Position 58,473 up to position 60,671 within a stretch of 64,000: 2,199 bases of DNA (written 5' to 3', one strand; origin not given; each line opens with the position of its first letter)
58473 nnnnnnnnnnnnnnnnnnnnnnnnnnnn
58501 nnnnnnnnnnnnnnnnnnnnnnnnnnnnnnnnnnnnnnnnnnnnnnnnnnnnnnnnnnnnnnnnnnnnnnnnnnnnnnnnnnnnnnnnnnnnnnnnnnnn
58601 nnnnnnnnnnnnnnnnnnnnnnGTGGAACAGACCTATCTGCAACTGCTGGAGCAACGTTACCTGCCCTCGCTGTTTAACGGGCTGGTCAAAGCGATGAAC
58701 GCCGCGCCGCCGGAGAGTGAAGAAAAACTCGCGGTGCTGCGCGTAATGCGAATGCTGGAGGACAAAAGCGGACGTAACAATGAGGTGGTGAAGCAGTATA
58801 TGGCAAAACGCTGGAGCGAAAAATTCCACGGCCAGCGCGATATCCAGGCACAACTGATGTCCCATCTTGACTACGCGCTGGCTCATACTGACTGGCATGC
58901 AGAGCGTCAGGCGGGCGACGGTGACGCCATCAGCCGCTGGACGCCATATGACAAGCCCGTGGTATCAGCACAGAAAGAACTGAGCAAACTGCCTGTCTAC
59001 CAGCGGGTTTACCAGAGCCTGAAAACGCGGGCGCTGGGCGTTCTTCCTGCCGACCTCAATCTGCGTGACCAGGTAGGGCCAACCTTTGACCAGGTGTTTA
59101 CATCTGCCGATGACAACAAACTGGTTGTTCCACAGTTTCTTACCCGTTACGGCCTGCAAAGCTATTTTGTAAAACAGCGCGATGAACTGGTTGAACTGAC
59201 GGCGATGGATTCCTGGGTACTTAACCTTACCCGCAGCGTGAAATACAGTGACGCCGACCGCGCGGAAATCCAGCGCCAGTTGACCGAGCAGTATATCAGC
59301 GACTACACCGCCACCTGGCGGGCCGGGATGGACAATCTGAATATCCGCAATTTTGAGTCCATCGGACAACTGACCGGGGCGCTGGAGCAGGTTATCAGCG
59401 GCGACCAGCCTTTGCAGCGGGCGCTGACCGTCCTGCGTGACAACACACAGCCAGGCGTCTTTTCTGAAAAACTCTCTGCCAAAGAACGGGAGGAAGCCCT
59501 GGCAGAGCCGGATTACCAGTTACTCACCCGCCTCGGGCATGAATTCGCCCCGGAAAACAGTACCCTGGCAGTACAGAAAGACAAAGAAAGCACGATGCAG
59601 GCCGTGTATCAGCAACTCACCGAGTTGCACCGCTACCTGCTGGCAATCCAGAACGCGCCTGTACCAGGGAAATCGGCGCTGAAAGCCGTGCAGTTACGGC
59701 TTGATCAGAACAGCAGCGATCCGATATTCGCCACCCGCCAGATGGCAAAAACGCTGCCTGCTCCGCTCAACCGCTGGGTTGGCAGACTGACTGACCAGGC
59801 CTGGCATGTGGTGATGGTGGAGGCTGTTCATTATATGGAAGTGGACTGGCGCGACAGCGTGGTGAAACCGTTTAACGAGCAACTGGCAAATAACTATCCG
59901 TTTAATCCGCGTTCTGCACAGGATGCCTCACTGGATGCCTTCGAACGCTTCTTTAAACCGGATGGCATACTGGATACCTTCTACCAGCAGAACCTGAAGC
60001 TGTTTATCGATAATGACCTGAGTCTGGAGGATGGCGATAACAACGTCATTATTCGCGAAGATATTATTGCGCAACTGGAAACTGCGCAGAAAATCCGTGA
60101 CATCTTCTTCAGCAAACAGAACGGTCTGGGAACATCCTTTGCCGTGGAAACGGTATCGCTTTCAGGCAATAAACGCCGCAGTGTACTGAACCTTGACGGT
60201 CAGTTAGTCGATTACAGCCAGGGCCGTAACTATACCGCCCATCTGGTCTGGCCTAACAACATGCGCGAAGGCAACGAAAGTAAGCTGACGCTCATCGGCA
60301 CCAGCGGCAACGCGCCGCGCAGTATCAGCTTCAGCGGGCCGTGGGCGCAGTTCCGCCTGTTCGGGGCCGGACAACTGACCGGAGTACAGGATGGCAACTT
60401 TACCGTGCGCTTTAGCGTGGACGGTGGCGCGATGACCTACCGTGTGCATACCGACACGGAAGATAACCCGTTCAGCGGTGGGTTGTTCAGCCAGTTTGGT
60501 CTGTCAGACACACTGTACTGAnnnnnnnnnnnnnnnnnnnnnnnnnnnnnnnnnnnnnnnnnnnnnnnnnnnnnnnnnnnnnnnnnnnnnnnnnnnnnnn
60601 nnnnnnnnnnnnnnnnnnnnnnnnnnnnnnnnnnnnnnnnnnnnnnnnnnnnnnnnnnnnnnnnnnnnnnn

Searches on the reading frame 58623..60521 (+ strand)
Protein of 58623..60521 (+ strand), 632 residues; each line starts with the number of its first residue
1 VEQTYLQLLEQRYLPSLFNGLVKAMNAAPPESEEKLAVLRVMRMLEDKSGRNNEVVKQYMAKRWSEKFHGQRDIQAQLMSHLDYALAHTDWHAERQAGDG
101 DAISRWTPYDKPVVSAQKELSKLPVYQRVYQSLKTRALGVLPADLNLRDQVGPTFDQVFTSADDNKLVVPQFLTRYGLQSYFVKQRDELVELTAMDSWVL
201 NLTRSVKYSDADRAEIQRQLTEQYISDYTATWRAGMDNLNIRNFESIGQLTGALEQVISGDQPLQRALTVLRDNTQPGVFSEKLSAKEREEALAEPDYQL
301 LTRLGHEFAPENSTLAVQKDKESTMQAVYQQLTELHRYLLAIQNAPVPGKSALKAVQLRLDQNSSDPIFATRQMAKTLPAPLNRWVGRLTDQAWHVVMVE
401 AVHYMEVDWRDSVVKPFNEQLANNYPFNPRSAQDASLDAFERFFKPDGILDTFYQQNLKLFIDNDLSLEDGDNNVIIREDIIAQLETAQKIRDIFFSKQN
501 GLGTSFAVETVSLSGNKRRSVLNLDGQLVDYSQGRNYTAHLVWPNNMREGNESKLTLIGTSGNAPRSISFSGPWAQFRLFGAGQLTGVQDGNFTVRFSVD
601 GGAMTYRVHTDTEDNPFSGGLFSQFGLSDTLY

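Call 28: search_protein_families(proteins=[window:58623-60521:+], library=ncbifam)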
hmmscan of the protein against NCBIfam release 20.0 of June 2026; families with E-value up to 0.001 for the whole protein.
window:58623-60521:+ (632 aa): 3 families
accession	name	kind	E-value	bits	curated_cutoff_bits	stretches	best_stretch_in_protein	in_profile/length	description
TIGR03348.1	VI_IcmF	equivalog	1.9e-158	529.5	388.15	1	1-628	526-1167/1168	type VI secretion system membrane subunit TssM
NF038226.1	IcmF_IVB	equivalog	7.3e-43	146.6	1000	1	169-630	538-971/973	type IVB secretion system protein IcmF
NF045949.1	PrtAdtaseSelOPseudom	equivalog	0.00075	18.4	850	0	121-219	322-419/487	protein adenylyltransferase SelO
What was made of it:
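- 58596..60521 (+): 3' part of tssM, from codon 504 to the end. TIGR03348 matches profile positions 526-1167 of 1168 (call 28).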
